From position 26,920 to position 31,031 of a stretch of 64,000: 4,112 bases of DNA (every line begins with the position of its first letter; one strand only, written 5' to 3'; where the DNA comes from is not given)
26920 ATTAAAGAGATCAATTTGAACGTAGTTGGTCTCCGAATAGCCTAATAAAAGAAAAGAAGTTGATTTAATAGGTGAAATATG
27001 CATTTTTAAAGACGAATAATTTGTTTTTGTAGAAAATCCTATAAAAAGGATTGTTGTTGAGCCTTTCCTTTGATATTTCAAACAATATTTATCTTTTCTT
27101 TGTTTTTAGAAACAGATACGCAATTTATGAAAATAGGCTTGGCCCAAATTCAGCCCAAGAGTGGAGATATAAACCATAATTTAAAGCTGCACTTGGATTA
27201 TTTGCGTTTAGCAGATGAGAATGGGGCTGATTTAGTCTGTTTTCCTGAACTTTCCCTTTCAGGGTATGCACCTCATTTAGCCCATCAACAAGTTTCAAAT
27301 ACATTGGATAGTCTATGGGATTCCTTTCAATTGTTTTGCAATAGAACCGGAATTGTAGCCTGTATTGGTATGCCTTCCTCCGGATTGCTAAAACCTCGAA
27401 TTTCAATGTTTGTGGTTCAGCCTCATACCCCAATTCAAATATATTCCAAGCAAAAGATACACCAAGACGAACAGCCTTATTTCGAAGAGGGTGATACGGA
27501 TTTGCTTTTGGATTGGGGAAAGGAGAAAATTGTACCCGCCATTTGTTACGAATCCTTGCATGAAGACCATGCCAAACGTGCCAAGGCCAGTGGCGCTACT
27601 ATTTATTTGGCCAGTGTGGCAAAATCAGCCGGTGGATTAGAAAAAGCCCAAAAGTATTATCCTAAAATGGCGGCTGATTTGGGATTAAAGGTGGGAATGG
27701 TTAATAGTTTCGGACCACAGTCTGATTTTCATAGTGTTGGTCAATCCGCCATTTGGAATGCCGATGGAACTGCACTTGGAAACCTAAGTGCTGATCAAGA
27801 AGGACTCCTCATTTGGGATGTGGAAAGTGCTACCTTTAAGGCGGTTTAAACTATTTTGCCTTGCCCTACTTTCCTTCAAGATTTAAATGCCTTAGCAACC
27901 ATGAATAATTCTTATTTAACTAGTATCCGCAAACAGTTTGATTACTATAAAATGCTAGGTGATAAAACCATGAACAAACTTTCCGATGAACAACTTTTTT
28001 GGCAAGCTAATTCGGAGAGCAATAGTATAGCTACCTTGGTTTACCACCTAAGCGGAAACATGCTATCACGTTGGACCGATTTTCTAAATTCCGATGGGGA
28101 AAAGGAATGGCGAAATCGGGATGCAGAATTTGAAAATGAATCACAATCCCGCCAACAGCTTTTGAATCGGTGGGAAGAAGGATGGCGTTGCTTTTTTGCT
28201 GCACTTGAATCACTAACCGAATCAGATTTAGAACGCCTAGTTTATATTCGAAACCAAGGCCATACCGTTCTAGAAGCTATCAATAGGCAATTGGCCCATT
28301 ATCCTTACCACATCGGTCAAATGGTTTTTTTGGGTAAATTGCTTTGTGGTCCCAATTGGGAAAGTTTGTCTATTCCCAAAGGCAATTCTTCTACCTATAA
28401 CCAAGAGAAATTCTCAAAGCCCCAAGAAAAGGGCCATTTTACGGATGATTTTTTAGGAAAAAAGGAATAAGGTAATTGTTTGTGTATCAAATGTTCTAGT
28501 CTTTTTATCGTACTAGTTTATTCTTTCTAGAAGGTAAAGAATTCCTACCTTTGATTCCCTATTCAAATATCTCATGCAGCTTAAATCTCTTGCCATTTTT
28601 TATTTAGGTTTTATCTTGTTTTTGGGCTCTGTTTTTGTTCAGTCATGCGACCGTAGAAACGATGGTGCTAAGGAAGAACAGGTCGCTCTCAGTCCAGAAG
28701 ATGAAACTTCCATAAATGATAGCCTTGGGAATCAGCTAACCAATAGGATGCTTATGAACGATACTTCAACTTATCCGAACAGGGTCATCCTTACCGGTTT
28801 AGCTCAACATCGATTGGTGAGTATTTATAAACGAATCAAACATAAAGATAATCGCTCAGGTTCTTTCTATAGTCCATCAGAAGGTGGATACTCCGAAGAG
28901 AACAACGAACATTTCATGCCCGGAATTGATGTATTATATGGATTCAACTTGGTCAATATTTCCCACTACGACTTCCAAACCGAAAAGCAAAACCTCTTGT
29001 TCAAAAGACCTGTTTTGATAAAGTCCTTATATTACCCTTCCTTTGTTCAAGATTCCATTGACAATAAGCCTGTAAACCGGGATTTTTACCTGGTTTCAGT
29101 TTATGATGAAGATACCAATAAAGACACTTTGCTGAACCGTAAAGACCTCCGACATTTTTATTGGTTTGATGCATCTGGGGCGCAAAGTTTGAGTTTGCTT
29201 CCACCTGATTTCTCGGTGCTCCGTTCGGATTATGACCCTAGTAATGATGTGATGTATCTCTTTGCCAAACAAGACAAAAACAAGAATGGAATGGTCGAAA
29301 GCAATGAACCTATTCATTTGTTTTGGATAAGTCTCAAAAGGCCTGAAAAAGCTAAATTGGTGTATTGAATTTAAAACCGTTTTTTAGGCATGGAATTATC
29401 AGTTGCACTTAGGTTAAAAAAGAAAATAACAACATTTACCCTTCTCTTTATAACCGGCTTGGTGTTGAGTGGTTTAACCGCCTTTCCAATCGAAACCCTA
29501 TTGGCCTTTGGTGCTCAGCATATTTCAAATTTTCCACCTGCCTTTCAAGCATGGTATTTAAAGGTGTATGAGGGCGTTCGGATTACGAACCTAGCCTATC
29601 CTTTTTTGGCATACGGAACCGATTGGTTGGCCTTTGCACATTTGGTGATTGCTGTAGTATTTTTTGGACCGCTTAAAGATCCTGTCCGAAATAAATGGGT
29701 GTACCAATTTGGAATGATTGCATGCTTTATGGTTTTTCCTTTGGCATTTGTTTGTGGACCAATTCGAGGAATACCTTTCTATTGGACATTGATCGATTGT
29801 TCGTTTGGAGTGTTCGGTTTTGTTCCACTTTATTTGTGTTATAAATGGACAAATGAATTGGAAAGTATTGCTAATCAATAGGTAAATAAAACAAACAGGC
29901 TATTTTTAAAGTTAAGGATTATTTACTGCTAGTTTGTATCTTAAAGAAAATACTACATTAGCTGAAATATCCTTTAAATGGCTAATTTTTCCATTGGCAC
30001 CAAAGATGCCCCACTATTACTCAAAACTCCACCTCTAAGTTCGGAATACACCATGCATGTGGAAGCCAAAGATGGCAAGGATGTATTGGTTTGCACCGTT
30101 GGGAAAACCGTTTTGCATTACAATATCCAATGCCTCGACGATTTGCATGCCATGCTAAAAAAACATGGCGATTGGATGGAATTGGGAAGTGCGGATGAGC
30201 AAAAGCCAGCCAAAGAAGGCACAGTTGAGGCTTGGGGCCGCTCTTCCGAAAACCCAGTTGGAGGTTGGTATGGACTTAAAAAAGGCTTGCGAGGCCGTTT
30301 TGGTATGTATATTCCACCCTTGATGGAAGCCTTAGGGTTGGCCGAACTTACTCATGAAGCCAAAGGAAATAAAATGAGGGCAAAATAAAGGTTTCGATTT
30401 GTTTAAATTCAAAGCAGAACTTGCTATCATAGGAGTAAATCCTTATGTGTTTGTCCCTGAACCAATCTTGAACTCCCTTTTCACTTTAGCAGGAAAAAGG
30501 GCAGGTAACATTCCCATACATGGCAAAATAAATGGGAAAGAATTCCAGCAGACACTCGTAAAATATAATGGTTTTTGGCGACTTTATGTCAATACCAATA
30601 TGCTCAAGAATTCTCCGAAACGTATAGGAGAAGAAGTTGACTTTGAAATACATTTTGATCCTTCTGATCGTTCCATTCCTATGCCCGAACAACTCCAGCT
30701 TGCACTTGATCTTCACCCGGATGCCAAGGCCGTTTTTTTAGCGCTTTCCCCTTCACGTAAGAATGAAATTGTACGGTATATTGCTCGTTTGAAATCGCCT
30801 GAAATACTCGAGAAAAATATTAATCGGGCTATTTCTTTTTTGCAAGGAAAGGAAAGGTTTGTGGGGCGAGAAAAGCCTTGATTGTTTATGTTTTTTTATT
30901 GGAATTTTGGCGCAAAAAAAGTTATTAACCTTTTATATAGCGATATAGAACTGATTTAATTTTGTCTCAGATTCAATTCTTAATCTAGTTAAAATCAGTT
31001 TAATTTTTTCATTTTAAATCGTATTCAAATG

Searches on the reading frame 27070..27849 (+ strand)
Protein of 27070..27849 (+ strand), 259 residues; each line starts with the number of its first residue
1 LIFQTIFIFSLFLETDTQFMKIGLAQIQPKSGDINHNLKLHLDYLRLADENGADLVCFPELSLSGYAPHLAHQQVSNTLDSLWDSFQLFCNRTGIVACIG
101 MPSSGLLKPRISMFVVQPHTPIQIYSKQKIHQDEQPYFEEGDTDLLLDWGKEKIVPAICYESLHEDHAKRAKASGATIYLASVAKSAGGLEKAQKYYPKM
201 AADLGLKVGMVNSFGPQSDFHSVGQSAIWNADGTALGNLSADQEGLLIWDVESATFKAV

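Call 71: search_protein_families(library=pfam, proteins=[window:27070-27849:+], max_evalue=0.00001)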
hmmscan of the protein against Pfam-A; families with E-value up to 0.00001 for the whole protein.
window:27070-27849:+ (259 aa): 1 family
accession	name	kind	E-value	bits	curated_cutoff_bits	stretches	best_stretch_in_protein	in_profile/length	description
PF00795.27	CN_hydrolase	-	2.1e-26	93.3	23.2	1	21-256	1-251/256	Carbon-nitrogen hydrolase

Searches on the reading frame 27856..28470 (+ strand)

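Call 71: search_protein_families(library=pfam, proteins=[window:27856-28470:+], max_evalue=0.00001)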
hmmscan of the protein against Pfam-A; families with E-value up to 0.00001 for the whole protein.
window:27856-28470:+ (204 aa): 2 families
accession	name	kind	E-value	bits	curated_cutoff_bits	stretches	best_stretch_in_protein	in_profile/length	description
PF07609.16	DUF1572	-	3.6e-73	245.1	23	1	17-177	3-163/163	Protein of unknown function (DUF1572)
PF12867.12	DinB_2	-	4.2e-12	47.1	24.8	1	37-156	11-128/128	DinB superfamily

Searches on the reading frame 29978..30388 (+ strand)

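Call 71: search_protein_families(library=pfam, proteins=[window:29978-30388:+], max_evalue=0.00001)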
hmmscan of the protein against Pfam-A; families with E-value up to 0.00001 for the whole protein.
window:29978-30388:+ (136 aa): 1 family
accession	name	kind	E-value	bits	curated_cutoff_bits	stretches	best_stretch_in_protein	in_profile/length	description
PF21619.2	DUF6855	-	1.2e-69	232.6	27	1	6-135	2-131/132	Family of unknown function (DUF6855)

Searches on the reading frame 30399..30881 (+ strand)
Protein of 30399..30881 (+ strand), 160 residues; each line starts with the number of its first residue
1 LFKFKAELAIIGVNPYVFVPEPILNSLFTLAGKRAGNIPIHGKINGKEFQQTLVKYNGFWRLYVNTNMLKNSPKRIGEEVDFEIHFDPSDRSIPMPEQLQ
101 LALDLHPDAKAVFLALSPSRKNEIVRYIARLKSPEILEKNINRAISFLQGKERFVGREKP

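Call 71: search_protein_families(library=pfam, proteins=[window:30399-30881:+], max_evalue=0.00001)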
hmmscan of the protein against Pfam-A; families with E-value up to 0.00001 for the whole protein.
window:30399-30881:+ (160 aa): 2 families
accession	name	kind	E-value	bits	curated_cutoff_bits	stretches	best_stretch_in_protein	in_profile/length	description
PF13376.11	OmdA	-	6.5e-11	42.5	25.6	1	94-146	3-55/60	Bacteriocin-protection, YdeI or OmpD-Associated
PF08922.17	DUF1905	-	4.1e-06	27.3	24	1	5-84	2-81/81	Domain of unknown function (DUF1905)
